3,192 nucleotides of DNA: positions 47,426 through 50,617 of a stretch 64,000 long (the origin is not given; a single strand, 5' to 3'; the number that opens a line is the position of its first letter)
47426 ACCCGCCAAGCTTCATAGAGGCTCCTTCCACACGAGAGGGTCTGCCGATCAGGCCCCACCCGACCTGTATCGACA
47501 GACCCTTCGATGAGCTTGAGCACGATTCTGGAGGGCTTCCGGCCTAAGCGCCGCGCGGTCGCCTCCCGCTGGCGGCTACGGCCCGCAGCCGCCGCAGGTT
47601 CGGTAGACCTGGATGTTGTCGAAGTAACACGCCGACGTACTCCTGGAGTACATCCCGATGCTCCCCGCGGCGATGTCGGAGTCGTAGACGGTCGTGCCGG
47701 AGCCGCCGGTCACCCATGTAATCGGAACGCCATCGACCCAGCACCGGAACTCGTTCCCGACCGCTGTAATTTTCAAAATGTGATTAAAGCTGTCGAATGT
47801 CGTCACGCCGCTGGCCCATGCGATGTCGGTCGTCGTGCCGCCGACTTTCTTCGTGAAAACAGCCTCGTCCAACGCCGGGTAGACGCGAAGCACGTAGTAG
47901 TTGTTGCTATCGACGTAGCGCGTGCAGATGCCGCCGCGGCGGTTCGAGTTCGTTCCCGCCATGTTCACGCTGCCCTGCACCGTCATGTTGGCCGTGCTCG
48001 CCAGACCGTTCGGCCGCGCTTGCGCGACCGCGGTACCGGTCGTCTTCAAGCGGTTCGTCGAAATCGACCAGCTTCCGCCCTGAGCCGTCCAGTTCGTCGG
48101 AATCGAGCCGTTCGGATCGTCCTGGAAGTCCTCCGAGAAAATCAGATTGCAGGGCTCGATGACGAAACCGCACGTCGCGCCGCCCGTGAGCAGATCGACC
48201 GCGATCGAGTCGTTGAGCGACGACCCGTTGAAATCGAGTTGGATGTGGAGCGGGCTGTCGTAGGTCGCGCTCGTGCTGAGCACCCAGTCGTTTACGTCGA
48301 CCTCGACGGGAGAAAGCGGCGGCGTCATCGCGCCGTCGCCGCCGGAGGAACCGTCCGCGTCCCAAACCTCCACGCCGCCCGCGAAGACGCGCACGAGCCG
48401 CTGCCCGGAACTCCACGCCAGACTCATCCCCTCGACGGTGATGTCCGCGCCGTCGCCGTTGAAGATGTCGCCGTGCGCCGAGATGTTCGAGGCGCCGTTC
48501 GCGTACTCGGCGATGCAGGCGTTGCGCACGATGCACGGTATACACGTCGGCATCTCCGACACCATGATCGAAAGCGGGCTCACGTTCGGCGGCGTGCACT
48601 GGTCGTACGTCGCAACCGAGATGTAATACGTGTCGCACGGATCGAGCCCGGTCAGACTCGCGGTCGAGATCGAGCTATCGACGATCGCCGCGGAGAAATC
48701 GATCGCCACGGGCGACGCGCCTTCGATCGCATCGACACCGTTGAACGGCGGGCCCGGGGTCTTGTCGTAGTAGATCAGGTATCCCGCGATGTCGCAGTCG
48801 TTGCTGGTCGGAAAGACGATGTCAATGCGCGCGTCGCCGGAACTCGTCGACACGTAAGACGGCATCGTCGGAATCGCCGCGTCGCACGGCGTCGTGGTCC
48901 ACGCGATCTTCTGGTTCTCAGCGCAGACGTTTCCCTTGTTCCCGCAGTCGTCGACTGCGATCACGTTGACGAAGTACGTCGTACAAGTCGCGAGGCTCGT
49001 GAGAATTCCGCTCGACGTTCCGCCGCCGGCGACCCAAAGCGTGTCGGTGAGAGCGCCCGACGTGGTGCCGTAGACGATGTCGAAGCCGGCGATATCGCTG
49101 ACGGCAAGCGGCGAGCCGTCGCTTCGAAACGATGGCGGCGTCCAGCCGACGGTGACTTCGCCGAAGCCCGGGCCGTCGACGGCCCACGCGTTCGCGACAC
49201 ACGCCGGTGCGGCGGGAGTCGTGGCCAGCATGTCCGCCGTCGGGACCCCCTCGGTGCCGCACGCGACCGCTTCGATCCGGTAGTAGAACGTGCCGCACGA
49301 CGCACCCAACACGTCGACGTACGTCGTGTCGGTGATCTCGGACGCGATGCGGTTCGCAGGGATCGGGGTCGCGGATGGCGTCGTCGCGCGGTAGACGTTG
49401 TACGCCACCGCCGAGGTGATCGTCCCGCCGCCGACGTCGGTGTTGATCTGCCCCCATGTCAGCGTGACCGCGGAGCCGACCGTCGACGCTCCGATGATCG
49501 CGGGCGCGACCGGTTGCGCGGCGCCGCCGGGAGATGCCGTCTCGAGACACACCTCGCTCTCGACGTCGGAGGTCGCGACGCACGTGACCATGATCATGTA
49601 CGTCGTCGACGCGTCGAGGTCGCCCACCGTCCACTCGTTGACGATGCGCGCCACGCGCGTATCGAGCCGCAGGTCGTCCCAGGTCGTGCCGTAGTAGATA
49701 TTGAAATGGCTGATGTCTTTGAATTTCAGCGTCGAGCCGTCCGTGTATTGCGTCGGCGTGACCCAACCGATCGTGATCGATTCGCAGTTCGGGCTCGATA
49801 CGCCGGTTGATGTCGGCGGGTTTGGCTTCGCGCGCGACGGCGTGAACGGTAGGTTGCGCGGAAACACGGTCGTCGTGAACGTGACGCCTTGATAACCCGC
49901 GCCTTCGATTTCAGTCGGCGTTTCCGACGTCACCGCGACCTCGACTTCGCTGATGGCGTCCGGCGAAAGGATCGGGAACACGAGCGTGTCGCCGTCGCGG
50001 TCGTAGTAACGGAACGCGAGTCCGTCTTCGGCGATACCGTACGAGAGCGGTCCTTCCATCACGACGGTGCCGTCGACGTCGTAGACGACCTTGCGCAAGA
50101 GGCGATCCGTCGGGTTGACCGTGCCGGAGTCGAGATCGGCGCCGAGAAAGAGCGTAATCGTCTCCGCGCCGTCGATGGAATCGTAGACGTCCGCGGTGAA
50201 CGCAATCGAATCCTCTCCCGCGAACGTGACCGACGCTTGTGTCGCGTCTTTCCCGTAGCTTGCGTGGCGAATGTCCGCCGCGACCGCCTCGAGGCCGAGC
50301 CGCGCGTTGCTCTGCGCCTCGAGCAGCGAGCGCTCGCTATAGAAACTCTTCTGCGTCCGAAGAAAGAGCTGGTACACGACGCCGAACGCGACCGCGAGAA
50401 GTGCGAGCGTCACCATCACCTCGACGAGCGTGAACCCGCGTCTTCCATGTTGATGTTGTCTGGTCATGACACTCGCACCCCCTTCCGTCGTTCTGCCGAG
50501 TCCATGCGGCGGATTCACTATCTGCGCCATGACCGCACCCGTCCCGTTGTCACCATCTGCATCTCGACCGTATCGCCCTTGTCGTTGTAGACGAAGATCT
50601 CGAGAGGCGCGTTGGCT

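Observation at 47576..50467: Giant (~960 aa) PilW-type pseudopilin fused to four FN3-like modules and a lectin-like jelly-roll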

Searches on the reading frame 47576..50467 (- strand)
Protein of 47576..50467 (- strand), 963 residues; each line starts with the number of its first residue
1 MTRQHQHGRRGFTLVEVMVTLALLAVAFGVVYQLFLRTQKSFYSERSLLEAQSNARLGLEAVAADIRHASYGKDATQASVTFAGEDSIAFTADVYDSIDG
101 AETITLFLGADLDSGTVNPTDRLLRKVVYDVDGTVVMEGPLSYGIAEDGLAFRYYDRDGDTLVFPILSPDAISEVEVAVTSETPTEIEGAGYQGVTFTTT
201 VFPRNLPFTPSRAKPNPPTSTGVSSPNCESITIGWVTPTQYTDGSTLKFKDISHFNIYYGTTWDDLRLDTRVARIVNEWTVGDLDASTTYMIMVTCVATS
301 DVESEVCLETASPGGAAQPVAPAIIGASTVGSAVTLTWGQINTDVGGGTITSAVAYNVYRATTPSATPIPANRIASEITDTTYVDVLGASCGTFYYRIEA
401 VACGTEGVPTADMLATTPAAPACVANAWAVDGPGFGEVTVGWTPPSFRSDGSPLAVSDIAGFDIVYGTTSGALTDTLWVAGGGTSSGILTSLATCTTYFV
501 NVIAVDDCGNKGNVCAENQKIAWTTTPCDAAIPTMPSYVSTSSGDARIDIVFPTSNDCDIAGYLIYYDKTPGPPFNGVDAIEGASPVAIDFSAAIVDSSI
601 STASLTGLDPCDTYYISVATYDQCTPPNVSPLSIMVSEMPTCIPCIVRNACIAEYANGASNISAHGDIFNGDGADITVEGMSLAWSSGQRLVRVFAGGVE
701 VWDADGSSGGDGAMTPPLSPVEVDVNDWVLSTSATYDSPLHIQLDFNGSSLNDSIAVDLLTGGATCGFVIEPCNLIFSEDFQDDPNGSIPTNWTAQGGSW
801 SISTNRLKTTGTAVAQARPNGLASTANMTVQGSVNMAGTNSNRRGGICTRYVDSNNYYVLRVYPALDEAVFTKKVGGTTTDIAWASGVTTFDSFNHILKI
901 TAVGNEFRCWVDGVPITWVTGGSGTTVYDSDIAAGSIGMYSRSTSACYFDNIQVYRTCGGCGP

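Call 4: search_protein_families(library=pfam, proteins=[window:47576-50467:-], max_evalue=0.1)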
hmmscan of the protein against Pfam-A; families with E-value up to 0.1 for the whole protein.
window:47576-50467:- (963 aa): 4 families
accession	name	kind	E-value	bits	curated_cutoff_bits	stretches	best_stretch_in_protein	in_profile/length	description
PF00041.27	fn3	-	1.2e-09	38.6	25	1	217-298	2-70/84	Fibronectin type III domain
PF07963.17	N_methyl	-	9.4e-08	31.8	21.2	1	8-32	3-27/27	Prokaryotic N-terminal methylation motif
PF16656.11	Pur_ac_phosph_N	-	2.6e-05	25.1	30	0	596-622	56-82/93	Purple acid Phosphatase, N-terminal domain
PF06439.18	3keto-disac_hyd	-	0.055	13.9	26.8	0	898-954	130-186/187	3-keto-disaccharide hydrolase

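Call 5: search_protein_families(library=ncbifam, proteins=[window:47576-50467:-], max_evalue=0.1)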
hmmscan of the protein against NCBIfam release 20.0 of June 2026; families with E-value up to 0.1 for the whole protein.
window:47576-50467:- (963 aa): 5 families
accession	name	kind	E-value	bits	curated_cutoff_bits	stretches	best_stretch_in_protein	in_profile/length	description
TIGR02532.1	IV_pilin_GFxxxE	domain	6.9e-07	28.9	16.3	1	9-31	1-23/24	prepilin-type N-terminal cleavage/methylation domain-containing protein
TIGR02599.1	TIGR02599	subfamily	0.00029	20.2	256.5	1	11-69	1-59/361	Verru_Chthon cassette protein C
TIGR01708.2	typeII_sec_gspH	equivalog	0.00066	19.7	80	1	10-38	2-30/169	type II secretion system minor pseudopilin GspH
NF007848.0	PRK10557.1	equivalog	0.002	17.4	120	1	4-78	5-79/192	prepilin peptidase-dependent protein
NF047828.1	T3SSXpsI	equivalog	0.013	15.6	150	1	10-31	2-23/132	type II secretion system protein XpsI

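Call 6: find_homologous_proteins(query=window:47576-50467:-, max_evalue=0.001)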
Query window:47576-50467:- (963 aa): 33 proteins with E <= 0.001 among 8000 candidates.
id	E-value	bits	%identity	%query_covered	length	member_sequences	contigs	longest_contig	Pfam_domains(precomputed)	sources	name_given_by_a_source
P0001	0.0e+0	2182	100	100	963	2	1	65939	PF07963.18,PF00041.28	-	-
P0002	0.0e+0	1947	87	100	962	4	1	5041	PF07963.18,PF00041.28,PF16656.12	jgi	-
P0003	0.0e+0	1921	86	100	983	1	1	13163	PF07963.18,PF00041.28,PF16656.12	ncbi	-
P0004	0.0e+0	1304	59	100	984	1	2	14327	PF00041.28,PF16656.12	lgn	-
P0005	0.0e+0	1269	56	100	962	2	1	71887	PF07963.18,PF00041.28,PF16656.12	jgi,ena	-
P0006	0.0e+0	1226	56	98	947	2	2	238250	PF00041.28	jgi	jgi:hypothetical protein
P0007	2.4e-246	838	43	99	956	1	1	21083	PF07963.18,PF00041.28,PF16656.12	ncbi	ncbi:MAG: prepilin-type N-terminal cleavage/methylation domain-containing protein [Candidatus Eisenb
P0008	2.4e-238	812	43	99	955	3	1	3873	PF07963.18,PF25523.2,PF00041.28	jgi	jgi:prepilin-type N-terminal cleavage/methylation domain-containing protein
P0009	1.7e-232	792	42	100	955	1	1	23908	PF07963.18,PF25059.2,PF00041.28,PF16656.12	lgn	-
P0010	1.3e-230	786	41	99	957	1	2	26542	PF07963.18,PF00041.28,PF16656.12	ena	-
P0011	4.7e-228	778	41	99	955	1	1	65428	PF07963.18,PF25059.2,PF00041.28,PF16656.12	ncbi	ncbi:MAG: prepilin-type N-terminal cleavage/methylation domain-containing protein [Candidatus Eisenb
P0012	9.3e-227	773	41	99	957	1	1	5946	PF07963.18,PF06439.19,PF00041.28,PF16656.12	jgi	-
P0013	4.2e-223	761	40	99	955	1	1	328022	PF07963.18,PF25523.2,PF00041.28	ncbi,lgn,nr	ncbi:MAG: prepilin-type N-terminal cleavage/methylation domain-containing protein [Candidatus Eisenb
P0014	1.2e-222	760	41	98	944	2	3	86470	PF25523.2,PF00041.28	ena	-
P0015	1.4e-164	568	35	96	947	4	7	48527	PF06439.19,PF00041.28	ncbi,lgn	-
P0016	3.0e-163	563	36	99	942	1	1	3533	PF07963.18,PF06439.19,PF00041.28,PF16656.12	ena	-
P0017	7.8e-162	559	36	100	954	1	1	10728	PF07963.18,PF06439.19,PF00041.28,PF16656.12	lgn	-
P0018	1.4e-161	558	35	98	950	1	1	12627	PF07963.18,PF06439.19,PF00041.28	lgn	-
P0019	2.4e-150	521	34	100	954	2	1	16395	PF07963.18,PF06439.19,PF00041.28,PF16656.12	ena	-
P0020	6.1e-149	516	33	99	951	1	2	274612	PF06439.19,PF00041.28,PF16656.12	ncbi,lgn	-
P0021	5.0e-148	513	33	99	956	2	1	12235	PF07963.18,PF06439.19,PF00041.28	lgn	-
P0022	2.6e-144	501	35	84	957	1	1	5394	PF00041.28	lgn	-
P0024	3.2e-20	90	28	35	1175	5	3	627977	PF16483.11,PF25788.3,PF24489.2,PF00041.28,PF16656.12,PF11721.15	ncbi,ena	ncbi:MAG: malectin domain-containing carbohydrate-binding protein [Candidatus Acidiferrales bacteriu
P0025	6.0e-14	69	29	25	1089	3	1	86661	PF25814.2,PF00041.28,PF11721.15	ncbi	-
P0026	6.4e-10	56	28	20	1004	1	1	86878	PF25788.3,PF25814.2,PF00722.29,PF00041.28,PF11721.15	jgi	jgi:beta-glucanase (GH16 family)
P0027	1.3e-9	55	32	14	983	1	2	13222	PF12819.14,PF00041.28,PF11721.15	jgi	-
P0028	2.7e-9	54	34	13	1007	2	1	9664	PF12819.14,PF00041.28,PF11721.15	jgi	jgi:hypothetical protein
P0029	1.5e-5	41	32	20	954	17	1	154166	PF03935.23,PF12819.14,PF25788.3,PF00722.29,PF00041.28,PF11721.15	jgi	jgi:beta-glucanase (GH16 family)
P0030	3.0e-5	40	33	23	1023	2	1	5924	PF25059.2,PF03935.23,PF12819.14,PF25788.3,PF24489.2,PF00722.29,PF00041.28,PF16656.12,PF11721.15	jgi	jgi:beta-glucanase (GH16 family)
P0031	1.1e-4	39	31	17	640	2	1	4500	PF25814.2,PF21910.3,PF00041.28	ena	-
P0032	3.3e-4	37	32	20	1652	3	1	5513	PF12819.14,PF16355.12,PF02836.24,PF00703.28,PF18565.8,PF00041.28,PF11721.15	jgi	-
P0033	5.3e-4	36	29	20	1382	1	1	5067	PF01108.24,PF25832.1,PF12819.14,PF25788.3,PF16355.12,PF24489.2,PF25833.1,PF21910.3,PF18565.8,PF00041.28,PF11721.15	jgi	jgi:fibronectin type 3 domain-containing protein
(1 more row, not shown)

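Call 7: search_solved_structures(query=window:47576-50467:-, max_evalue=1, show_alignments=2)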
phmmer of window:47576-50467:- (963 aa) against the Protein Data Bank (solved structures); distinct sequences matched with E-value up to 1: 7.
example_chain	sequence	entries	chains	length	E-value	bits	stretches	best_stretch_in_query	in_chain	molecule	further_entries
3mpc_A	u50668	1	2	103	0.0027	18.9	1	348-418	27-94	Fn3-like protein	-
6ogx_L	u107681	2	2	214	0.25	12.4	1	533-615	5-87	Fab2 light chain | Fab 3C8 light chain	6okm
9egp_A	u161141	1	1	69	0.36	11.9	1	6-59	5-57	Geopilin domain 1 protein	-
3dvi_A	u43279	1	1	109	0.37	11.8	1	532-616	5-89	Amyloidogenic light chain variable domain AL-103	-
7tgg_A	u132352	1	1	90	0.5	11.4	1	4-65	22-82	Geopilin domain 1 protein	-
4k07_A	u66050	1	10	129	0.54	11.3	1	528-615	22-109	Amyloidogenic immunoglobulin light chain protein AL-103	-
3cdc_A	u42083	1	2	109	0.7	10.9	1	530-614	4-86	Light Chain Amyloidogenic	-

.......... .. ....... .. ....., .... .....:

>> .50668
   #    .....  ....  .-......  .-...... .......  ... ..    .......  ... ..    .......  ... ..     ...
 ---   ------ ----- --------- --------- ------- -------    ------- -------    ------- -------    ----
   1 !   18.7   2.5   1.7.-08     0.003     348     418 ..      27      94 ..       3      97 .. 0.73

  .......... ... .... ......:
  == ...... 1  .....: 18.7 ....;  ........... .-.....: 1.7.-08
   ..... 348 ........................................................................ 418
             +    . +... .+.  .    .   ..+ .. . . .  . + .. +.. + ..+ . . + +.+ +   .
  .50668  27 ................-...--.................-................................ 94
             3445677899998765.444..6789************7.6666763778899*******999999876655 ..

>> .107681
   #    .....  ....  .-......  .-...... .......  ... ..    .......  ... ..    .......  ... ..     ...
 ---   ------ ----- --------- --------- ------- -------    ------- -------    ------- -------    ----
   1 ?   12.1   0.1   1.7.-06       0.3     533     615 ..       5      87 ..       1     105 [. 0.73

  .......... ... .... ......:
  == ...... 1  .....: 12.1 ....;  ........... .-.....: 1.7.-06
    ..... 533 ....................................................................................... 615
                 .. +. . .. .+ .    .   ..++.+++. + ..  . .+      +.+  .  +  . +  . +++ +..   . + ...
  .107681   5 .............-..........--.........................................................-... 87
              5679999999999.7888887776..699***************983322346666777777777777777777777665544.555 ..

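Call 11: find_encoding_contigs(protein=P0013, flank=10000, max_places=2)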
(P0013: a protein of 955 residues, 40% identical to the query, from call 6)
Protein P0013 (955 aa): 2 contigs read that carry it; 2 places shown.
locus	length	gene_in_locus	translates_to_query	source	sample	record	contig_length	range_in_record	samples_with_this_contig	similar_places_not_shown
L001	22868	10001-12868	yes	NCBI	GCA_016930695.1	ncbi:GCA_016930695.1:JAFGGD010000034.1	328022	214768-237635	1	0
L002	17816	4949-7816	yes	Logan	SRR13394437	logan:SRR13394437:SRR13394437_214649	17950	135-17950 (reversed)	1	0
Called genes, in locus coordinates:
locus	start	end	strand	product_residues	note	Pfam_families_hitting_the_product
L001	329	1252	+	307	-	PF00005:ABC_tran, PF13304:AAA_21 (faint)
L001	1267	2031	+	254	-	PF01061:ABC2_membrane, PF12679:ABC2_membrane_2, PF12730:ABC2_membrane_4, PF10920:DUF2705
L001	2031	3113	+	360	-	PF23914:TPR_CcmH_CycH (faint)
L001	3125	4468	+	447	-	PF00989:PAS, PF13188:PAS_8 (weak), PF08448:PAS_4, PF13426:PAS_9, PF00512:HisKA, PF02518:HATPase_c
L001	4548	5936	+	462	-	PF00072:Response_reg, PF00158:Sigma54_activat, PF14532:Sigma54_activ_2, PF01078:Mg_chelatase (faint), PF07728:AAA_5 (weak), PF25601:AAA_lid_14, PF02954:HTH_8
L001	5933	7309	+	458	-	PF13517:FG-GAP_3 (faint)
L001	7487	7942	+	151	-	PF07963:N_methyl (faint)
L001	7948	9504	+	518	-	PF14341:PilX_N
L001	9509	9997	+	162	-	PF07963:N_methyl, PF12019:GspH (weak)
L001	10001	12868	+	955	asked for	PF07963:N_methyl (weak), PF00041:fn3 (faint), PF25523:Ig_RIMBP2 (faint)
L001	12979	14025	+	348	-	PF06723:MreB_Mbl (faint), PF11104:PilM_2, PF14450:FtsA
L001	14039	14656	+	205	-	PF05137:PilN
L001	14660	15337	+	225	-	PF04350:PilO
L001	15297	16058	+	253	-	-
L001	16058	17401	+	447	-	PF21305:type_II_gspD_N0, PF07660:STN (weak), PF03958:Secretin_N, PF00263:Secretin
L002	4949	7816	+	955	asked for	PF07963:N_methyl (weak), PF00041:fn3 (faint), PF25523:Ig_RIMBP2 (faint)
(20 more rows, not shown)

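Call 12: find_encoding_contigs(protein=P0020, flank=10000, max_places=2)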
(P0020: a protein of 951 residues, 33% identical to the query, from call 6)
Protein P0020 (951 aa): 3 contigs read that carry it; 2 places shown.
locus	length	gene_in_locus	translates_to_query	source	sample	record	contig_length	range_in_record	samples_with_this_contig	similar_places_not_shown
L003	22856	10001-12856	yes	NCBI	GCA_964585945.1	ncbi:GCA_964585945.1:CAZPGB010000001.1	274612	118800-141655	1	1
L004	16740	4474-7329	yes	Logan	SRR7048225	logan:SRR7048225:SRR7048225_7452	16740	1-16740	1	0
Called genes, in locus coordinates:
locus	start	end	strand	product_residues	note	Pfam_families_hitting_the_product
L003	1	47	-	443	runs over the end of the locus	PF07690:MFS_1, PF03219:TLC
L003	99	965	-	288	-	PF01557:FAA_hydrolase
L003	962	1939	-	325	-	PF03279:Lip_A_acyltrans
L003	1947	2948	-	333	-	PF02481:DNA_processg_A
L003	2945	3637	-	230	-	PF13646:HEAT_2 (weak), PF02985:HEAT (faint), PF13646:HEAT_2 (weak)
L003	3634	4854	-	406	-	PF01018:GTP1_OBG, PF01926:MMR_HSR1, PF02421:FeoB_N (weak)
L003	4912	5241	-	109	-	PF09723:Zn_ribbon_8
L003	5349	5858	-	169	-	PF01467:CTP_transf_like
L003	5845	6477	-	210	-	PF03602:Cons_hypoth95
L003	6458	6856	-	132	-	PF02416:TatA_B_E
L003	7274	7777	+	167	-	PF07963:N_methyl (weak)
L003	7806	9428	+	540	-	PF14341:PilX_N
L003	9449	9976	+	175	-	PF07963:N_methyl (weak)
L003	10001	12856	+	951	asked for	PF00041:fn3 (faint), PF16656:Pur_ac_phosph_N (faint), PF06439:3keto-disac_hyd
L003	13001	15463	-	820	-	PF21305:type_II_gspD_N0 (weak), PF03958:Secretin_N, PF00263:Secretin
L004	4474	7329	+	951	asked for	PF00041:fn3 (faint), PF16656:Pur_ac_phosph_N (faint), PF06439:3keto-disac_hyd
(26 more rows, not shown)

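Call 13: find_encoding_contigs(protein=window:47576-50467:-, flank=10000, max_places=3)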
Protein window:47576-50467:- (963 aa): no gene with exactly this product is on record in the collection.

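Call 27: predict_structure(alignment_id=A1)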
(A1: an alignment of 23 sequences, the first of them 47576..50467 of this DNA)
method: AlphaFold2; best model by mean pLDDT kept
length: 963 residues; sequences in the alignment: 23
mean_pLDDT: 82.2   pTM: 0.41
mean pLDDT of the five models: 82.2, 81.1, 80.9, 80.8, 80.4
residues with pLDDT >= 90: 255; 70-90: 589; 50-70: 94; < 50: 25
segments of 3 or more residues with pLDDT < 50: 1-12, 206-211, 959-963
pLDDT, mean of each block of 10 residues (from residue 1): 33 63 77 77 85 90 86 67 86 75 85 81 89 82 88 84 74 87 82 89 56 79 80 92 86 91 79 90 81 89 85 77 83 84 79 85 87 90 77 85 82 77 82 83 82 80 85 83 89 83 82 68 76 88 78 84 93 87 88 71 83 92 89 90 68 68 84 82 78 91 90 85 89 79 85 77 73 76 72 84 88 84 79 88 92 91 92 92 89 89 87 84 83 91 91 71 33
secondary structure, 60 per line:
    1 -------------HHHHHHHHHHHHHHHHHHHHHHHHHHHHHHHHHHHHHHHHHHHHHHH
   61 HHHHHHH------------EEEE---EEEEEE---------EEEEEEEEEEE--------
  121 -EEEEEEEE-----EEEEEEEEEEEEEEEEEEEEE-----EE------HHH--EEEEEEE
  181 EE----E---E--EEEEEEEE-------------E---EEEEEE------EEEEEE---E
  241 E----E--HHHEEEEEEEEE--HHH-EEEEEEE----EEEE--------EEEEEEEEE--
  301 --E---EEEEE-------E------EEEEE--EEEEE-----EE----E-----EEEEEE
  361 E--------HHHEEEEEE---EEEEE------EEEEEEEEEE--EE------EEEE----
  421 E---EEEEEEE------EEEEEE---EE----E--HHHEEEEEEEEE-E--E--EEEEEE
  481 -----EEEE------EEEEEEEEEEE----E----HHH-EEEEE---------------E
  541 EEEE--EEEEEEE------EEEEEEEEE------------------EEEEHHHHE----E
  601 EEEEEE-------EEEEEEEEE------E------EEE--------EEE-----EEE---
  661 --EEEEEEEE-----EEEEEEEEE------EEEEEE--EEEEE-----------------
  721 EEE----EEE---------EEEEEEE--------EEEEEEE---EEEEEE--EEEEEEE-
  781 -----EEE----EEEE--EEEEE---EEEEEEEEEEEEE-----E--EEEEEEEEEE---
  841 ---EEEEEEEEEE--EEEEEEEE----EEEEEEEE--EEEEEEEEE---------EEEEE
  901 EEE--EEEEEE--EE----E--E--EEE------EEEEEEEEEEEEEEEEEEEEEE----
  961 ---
elements in order (helices of 4 or more, strands of 3 or more residues): H14-67 E80-83 E87-92 E102-112 E122-129 E135-155 E174-182 E194-201 E219-224 E231-236 E252-260 E267-273 E278-281 E290-298 E307-311 E326-330 E333-337 E355-361 E373-378 E382-386 E393-402 E413-416 E425-431 E438-443 E459-467 E475-480 E486-489 E496-506 E520-524 E540-544 E547-553 E560-568 E587-590 H591-594 E600-606 E614-622 E636-638 E647-649 E655-657 E663-670 E676-684 E691-696 E699-703 E721-723 E728-730 E740-746 E755-761 E765-770 E773-779 E786-788 E793-796 E799-803 E807-819 E828-837 E844-853 E856-863 E868-875 E878-886 E896-903 E906-911 E926-928 E935-956
